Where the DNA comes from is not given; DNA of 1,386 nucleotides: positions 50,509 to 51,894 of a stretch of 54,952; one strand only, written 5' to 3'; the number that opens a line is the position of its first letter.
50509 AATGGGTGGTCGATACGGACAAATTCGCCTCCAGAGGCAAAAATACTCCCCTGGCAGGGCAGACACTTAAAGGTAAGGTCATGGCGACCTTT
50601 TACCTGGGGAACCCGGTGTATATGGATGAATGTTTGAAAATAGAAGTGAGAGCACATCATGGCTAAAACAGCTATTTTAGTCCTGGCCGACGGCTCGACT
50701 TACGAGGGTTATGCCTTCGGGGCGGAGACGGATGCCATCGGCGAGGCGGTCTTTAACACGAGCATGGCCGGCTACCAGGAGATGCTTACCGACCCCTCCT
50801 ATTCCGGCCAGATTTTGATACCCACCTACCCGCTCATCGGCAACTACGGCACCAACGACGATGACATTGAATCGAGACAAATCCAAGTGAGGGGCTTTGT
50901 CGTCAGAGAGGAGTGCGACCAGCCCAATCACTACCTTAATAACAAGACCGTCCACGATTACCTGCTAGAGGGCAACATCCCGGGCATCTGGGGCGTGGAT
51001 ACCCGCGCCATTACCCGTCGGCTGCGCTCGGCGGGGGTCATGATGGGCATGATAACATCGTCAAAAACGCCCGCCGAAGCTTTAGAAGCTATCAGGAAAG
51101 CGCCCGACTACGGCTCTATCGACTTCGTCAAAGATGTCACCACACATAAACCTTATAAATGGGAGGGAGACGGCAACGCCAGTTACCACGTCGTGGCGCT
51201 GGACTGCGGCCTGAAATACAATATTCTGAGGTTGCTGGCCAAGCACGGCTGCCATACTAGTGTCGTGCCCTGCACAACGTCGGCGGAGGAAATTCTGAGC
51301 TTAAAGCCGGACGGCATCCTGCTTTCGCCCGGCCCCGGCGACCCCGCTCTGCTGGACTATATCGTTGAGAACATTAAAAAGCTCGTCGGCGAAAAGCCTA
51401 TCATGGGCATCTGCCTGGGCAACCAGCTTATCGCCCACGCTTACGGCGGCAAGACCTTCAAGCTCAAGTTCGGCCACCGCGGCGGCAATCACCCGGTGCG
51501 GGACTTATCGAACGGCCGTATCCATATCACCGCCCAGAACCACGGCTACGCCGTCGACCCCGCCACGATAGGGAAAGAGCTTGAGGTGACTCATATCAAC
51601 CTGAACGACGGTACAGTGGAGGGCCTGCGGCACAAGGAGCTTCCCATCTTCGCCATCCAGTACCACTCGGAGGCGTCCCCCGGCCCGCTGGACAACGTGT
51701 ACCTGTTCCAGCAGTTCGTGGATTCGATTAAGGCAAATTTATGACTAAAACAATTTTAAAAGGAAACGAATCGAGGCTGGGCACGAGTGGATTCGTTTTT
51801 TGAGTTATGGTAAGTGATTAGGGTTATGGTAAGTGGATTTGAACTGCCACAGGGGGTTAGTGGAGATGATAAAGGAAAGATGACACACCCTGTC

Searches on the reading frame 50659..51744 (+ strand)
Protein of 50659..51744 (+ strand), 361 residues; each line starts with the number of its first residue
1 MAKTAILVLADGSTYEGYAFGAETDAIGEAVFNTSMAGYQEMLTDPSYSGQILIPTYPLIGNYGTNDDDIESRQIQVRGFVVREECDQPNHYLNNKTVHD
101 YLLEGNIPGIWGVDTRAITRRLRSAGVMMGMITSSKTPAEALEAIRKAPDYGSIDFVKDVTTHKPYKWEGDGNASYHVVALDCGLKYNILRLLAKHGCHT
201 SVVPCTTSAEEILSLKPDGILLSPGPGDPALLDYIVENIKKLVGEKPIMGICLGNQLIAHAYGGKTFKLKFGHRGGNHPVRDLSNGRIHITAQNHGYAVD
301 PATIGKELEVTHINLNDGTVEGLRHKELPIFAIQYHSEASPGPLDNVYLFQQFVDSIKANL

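Call 12: search_protein_families(library=pfam, proteins=[window:50659-51744:+], max_evalue=0.01)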
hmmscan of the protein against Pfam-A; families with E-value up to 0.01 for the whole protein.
window:50659-51744:+ (361 aa): 3 families
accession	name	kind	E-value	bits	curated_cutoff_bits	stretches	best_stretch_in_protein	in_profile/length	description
PF00117.34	GATase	-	1.5e-53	181.7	22.8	1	180-355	2-189/190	Glutamine amidotransferase class-I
PF00988.28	CPSase_sm_chain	-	5.1e-51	172.2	27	1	7-132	1-126/126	Carbamoyl-phosphate synthase small chain, CPSase domain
PF07722.19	Peptidase_C26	-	1.4e-07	32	20.5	1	244-267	104-127/219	Peptidase C26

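Call 33: find_homologous_proteins(query=window:50659-51744:+, max_evalue=1e-100)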
Query window:50659-51744:+ (361 aa): 7701 proteins with E <= 1e-100 among 8000 candidates; the best 120 are listed.
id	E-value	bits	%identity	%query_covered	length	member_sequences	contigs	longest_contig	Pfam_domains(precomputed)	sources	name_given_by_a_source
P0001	3.1e-230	781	95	98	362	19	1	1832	PF07722.20,PF00117.35,PF00988.29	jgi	-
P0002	9.8e-221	750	88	100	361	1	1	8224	PF07722.20,PF00117.35,PF00988.29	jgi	jgi:carbamoyl-phosphate synthase small subunit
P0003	1.3e-219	746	89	99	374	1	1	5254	PF07722.20,PF00117.35,PF00988.29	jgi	jgi:carbamoyl-phosphate synthase small subunit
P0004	7.2e-215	731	88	100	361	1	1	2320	PF07722.20,PF00117.35,PF00988.29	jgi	jgi:carbamoyl-phosphate synthase small subunit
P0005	7.6e-215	731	88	98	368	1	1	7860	PF07722.20,PF00117.35,PF00988.29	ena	-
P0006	2.4e-214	729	86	100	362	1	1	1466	PF07722.20,PF00117.35,PF00988.29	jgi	jgi:carbamoyl-phosphate synthase small subunit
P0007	8.3e-214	727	86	100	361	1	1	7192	PF07722.20,PF00117.35,PF00988.29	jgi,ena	-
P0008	5.9e-212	721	85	99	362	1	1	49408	PF07722.20,PF00117.35,PF00988.29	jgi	jgi:carbamoyl-phosphate synthase small subunit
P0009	6.1e-212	721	86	100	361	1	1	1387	PF07722.20,PF00117.35,PF00988.29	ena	-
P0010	6.9e-212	721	85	99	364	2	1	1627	PF07722.20,PF00117.35,PF00988.29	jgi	jgi:carbamoyl-phosphate synthase small subunit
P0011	5.5e-211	718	85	99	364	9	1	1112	PF07722.20,PF00117.35,PF00988.29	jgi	jgi:carbamoyl-phosphate synthase small subunit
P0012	3.2e-210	716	86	98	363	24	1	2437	PF07722.20,PF00117.35,PF00988.29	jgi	-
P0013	9.5e-210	714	85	100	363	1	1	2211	PF07722.20,PF00117.35,PF00988.29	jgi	jgi:carbamoyl-phosphate synthase small subunit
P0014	2.2e-209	713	83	100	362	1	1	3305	PF07722.20,PF00117.35,PF00988.29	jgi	jgi:carbamoyl-phosphate synthase small subunit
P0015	7.3e-209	711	85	99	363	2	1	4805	PF07722.20,PF00117.35,PF00988.29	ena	-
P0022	5.0e-207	705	83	99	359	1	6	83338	PF07722.20,PF00117.35,PF00988.29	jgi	-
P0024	1.1e-206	704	83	100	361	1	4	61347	PF07722.20,PF00117.35,PF00988.29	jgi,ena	-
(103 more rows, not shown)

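Call 34: find_encoding_contigs(protein=P0002, flank=8000, max_places=4)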
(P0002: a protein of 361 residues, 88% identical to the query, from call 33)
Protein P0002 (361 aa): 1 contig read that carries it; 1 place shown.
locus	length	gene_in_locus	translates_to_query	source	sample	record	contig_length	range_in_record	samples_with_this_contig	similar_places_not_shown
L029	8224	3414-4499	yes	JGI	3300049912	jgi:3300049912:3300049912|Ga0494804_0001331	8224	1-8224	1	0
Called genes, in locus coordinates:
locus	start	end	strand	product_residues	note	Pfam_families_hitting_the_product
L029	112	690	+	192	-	PF00156:Pribosyltran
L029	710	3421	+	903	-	PF02729:OTCace_N, PF00185:OTCace, PF02748:PyrI_C, PF01979:Amidohydro_1, PF12890:DHOase, PF07969:Amidohydro_3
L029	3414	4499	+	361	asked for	PF00988:CPSase_sm_chain, PF00117:GATase, PF07722:Peptidase_C26 (faint)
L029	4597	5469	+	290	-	PF10137:CAP12-PCTIR_TIR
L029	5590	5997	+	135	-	PF04480:DUF559, PF18741:MTES_1575 (weak)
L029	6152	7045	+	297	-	PF04326:SLFN_AlbA_2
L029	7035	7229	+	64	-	-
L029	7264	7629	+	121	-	PF01541:GIY-YIG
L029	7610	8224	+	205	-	?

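Call 35: find_encoding_contigs(protein=P0005, flank=8000, max_places=4)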
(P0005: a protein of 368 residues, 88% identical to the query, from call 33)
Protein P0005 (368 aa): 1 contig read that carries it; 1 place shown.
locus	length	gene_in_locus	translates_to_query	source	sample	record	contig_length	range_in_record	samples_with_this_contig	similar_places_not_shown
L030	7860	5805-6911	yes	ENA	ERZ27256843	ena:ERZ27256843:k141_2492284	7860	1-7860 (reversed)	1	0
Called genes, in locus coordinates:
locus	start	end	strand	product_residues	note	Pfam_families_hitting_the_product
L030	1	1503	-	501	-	?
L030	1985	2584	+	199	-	PF00156:Pribosyltran, PF14681:UPRTase (weak)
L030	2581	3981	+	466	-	PF02729:OTCace_N, PF00185:OTCace, PF02748:PyrI_C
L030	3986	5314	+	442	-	PF01979:Amidohydro_1, PF12890:DHOase, PF07969:Amidohydro_3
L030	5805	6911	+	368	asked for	PF00988:CPSase_sm_chain, PF00117:GATase, PF07722:Peptidase_C26 (faint)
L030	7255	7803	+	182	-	-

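Call 36: find_encoding_contigs(protein=P0008, flank=8000, max_places=4)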
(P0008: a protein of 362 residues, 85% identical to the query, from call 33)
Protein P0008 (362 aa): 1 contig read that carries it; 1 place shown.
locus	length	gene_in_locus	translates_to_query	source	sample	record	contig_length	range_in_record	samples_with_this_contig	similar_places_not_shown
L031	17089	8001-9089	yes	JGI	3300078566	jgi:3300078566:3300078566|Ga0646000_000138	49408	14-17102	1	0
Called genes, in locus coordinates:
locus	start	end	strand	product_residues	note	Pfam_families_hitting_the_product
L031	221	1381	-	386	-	PF00266:Aminotran_5, PF01041:DegT_DnrJ_EryC1 (weak), PF01212:Beta_elim_lyase (weak)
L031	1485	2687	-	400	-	PF01837:HcyBio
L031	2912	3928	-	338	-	PF00291:PALP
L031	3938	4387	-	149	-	PF02082:Rrf2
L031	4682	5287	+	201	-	PF00156:Pribosyltran, PF14681:UPRTase (faint)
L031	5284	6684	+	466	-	PF02729:OTCace_N, PF00185:OTCace, PF02748:PyrI_C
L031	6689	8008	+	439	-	PF01979:Amidohydro_1, PF12890:DHOase, PF07969:Amidohydro_3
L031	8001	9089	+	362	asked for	PF00988:CPSase_sm_chain, PF00117:GATase, PF07722:Peptidase_C26 (faint)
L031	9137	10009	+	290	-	PF10137:CAP12-PCTIR_TIR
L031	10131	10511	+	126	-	PF04480:DUF559, PF18741:MTES_1575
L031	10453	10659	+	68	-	-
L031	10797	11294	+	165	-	-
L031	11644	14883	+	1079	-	PF25596:CPSase_L_D1, PF02786:CPSase_L_D2, PF07478:Dala_Dala_lig_C (weak), PF02787:CPSase_L_D3, PF25596:CPSase_L_D1, PF02786:CPSase_L_D2, PF07478:Dala_Dala_lig_C (weak), PF02142:MGS, +3 more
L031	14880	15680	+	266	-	PF00175:NAD_binding_1 (weak), PF10418:DHODB_Fe-S_bind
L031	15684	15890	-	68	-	PF10049:DUF2283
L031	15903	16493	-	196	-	-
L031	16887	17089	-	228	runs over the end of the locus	-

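Call 37: find_encoding_contigs(protein=P0022, flank=8000, max_places=8)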
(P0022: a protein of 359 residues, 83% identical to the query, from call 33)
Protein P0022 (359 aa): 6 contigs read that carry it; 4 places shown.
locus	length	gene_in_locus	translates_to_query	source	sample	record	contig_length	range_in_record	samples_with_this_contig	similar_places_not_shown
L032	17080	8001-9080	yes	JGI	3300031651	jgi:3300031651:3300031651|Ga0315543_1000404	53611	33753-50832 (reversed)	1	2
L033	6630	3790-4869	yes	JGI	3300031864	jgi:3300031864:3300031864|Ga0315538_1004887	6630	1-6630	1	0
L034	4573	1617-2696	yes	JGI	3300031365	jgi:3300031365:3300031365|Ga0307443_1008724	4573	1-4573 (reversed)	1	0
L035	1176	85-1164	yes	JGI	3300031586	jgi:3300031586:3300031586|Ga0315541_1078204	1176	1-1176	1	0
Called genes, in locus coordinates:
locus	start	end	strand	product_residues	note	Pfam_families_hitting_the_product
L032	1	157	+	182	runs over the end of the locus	PF07638:Sigma70_ECF (faint), PF04542:Sigma70_r2, PF08281:Sigma70_r4_2, PF04545:Sigma70_r4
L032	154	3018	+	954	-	PF13490:zf-HC2, PF13620:CarboxypepD_reg (weak)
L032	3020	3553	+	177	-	-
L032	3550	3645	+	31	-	-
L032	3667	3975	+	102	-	PF27293:AF_1575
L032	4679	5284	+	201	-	PF00156:Pribosyltran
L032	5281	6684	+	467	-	PF02729:OTCace_N, PF00185:OTCace, PF02748:PyrI_C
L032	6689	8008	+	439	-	PF01979:Amidohydro_1, PF12890:DHOase, PF07969:Amidohydro_3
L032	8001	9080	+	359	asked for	PF00988:CPSase_sm_chain, PF00117:GATase, PF07722:Peptidase_C26 (faint)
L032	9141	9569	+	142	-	PF04480:DUF559, PF18741:MTES_1575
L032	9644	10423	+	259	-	-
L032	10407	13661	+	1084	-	PF25596:CPSase_L_D1, PF02786:CPSase_L_D2, PF07478:Dala_Dala_lig_C (weak), PF02787:CPSase_L_D3, PF25596:CPSase_L_D1, PF02786:CPSase_L_D2, PF07478:Dala_Dala_lig_C, PF02142:MGS, +4 more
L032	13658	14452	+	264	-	PF10418:DHODB_Fe-S_bind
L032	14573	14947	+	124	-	-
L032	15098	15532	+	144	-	PF03358:FMN_red (faint), PF12724:Flavodoxin_5 (weak), PF00258:Flavodoxin_1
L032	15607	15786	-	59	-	-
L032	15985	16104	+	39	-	PF06397:Desulfoferrod_N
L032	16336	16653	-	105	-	PF01649:Ribosomal_S20p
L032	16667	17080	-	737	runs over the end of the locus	PF01966:HD, PF13328:HD_4, PF04607:RelA_SpoT, PF02824:TGS, PF19296:RelA_AH, PF28438:RelA_RIS, PF01842:ACT (weak), PF13291:ACT_4, +1 more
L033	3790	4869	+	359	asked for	PF00988:CPSase_sm_chain, PF00117:GATase, PF07722:Peptidase_C26 (faint)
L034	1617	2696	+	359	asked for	PF00988:CPSase_sm_chain, PF00117:GATase, PF07722:Peptidase_C26 (faint)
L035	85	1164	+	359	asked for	PF00988:CPSase_sm_chain, PF00117:GATase, PF07722:Peptidase_C26 (faint)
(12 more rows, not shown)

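Call 55: search_protein_families(library=pfam, proteins=[L030:7255-7803:+, L031:10797-11294:+, L032:9644-10423:+], max_evalue=0.01)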
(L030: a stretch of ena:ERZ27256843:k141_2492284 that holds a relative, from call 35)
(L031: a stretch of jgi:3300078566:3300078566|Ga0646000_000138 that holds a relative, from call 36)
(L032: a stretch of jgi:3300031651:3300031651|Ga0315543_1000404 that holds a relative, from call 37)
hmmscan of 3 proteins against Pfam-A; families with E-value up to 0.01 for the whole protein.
L030:7255-7803:+ (182 aa): 1 family
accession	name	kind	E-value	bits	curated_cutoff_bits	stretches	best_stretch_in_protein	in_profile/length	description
PF24838.2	8xMP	-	0.00025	21.3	30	1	9-177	2-134/136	Octameric membrane protein family (8xMP)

L031:10797-11294:+ (165 aa): 0 families

L032:9644-10423:+ (259 aa): 0 families

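Call 63: find_encoding_contigs(protein=P0003, flank=6000, max_places=4)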
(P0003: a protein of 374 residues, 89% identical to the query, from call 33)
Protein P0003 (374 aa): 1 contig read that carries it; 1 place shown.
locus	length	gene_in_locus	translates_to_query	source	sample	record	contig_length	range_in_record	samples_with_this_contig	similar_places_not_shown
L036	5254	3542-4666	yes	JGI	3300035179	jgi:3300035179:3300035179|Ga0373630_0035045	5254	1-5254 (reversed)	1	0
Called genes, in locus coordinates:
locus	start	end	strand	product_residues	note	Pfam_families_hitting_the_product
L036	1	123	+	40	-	?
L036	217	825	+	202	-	PF00156:Pribosyltran, PF14681:UPRTase (weak)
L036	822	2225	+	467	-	PF02729:OTCace_N, PF00185:OTCace, PF02748:PyrI_C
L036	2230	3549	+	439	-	PF01979:Amidohydro_1, PF12890:DHOase, PF07969:Amidohydro_3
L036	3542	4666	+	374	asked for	PF00988:CPSase_sm_chain, PF00117:GATase, PF07722:Peptidase_C26 (faint)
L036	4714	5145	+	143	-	PF04480:DUF559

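Call 64: find_encoding_contigs(protein=P0007, flank=6000, max_places=4)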
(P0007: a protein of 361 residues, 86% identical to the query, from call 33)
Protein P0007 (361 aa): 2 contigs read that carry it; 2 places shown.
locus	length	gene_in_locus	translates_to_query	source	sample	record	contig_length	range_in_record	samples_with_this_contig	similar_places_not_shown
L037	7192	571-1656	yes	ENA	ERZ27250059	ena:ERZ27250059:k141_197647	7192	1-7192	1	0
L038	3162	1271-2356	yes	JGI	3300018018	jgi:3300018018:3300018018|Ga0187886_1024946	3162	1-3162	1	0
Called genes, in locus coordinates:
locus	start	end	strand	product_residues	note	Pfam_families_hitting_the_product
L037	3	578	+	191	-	?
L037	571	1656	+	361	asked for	PF00988:CPSase_sm_chain, PF00117:GATase, PF07722:Peptidase_C26 (faint)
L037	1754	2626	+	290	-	PF10137:CAP12-PCTIR_TIR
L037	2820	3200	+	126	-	PF04480:DUF559, PF18741:MTES_1575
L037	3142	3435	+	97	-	-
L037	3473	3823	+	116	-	-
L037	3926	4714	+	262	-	PF10137:CAP12-PCTIR_TIR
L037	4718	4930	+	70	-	-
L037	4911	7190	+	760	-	?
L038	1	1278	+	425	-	?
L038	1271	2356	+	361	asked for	PF00988:CPSase_sm_chain, PF00117:GATase, PF07722:Peptidase_C26 (faint)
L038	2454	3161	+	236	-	?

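Call 65: find_encoding_contigs(protein=P0024, flank=6000, max_places=6)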
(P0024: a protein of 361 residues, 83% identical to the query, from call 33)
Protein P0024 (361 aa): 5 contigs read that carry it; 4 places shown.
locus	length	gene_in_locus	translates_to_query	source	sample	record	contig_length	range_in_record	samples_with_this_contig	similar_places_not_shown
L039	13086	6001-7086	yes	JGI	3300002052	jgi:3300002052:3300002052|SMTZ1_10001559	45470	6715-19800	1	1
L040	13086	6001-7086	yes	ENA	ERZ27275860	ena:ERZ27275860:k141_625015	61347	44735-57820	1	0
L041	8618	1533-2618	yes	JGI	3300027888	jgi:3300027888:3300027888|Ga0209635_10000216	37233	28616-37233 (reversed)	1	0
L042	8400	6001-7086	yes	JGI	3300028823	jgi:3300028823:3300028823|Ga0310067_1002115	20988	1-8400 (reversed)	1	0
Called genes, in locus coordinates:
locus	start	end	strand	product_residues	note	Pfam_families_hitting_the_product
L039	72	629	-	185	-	PF00890:FAD_binding_2, PF02910:Succ_DH_flav_C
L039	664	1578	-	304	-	PF00890:FAD_binding_2, PF01266:DAO (weak)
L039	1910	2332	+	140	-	PF12680:SnoaL_2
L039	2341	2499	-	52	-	-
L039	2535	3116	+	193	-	PF00156:Pribosyltran, PF14681:UPRTase (weak)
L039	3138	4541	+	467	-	PF02729:OTCace_N, PF00185:OTCace, PF02748:PyrI_C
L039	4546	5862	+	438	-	PF01979:Amidohydro_1, PF12890:DHOase, PF07969:Amidohydro_3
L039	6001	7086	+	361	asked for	PF00988:CPSase_sm_chain, PF00117:GATase, PF07722:Peptidase_C26 (faint)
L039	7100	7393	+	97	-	-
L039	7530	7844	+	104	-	-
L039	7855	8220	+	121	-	-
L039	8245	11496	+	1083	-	PF25596:CPSase_L_D1, PF02786:CPSase_L_D2, PF07478:Dala_Dala_lig_C (weak), PF02787:CPSase_L_D3, PF25596:CPSase_L_D1, PF02655:ATP-grasp_3 (weak), PF02786:CPSase_L_D2, PF02142:MGS, +4 more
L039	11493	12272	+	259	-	PF10418:DHODB_Fe-S_bind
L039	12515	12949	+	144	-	PF02525:Flavodoxin_2 (weak), PF12724:Flavodoxin_5, PF00258:Flavodoxin_1, PF03358:FMN_red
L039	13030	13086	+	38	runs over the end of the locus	PF06397:Desulfoferrod_N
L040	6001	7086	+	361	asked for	PF00988:CPSase_sm_chain, PF00117:GATase, PF07722:Peptidase_C26 (faint)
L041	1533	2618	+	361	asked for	PF00988:CPSase_sm_chain, PF00117:GATase, PF07722:Peptidase_C26 (faint)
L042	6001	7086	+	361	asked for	PF00988:CPSase_sm_chain, PF00117:GATase, PF07722:Peptidase_C26 (faint)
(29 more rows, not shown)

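Call 85: search_protein_families(library=padloc, proteins=[L029:6152-7045:+, L031:10797-11294:+, L032:9644-10423:+, L029:5590-5997:+], max_evalue=0.001)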
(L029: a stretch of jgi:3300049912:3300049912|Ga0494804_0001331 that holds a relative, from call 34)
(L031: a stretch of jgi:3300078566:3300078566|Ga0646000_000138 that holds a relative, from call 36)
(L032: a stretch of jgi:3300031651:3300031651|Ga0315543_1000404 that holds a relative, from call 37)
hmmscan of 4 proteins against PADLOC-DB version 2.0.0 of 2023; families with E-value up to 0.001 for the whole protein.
L029:6152-7045:+ (297 aa): 1 family
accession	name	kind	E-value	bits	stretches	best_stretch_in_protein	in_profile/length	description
PDLC05032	PDC-S50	-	1.5e-12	45.3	1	1-104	1-110/387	-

L031:10797-11294:+ (165 aa): 0 families

L032:9644-10423:+ (259 aa): 0 families

L029:5590-5997:+ (135 aa): 2 families
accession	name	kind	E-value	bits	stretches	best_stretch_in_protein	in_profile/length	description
PDLC02868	DpdF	-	3.1e-08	29.8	1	49-102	83-137/1078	DpdF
PDLC03210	mREase_II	-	1e-05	23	1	47-117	52-122/294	Type II methyl-directed restriction enzyme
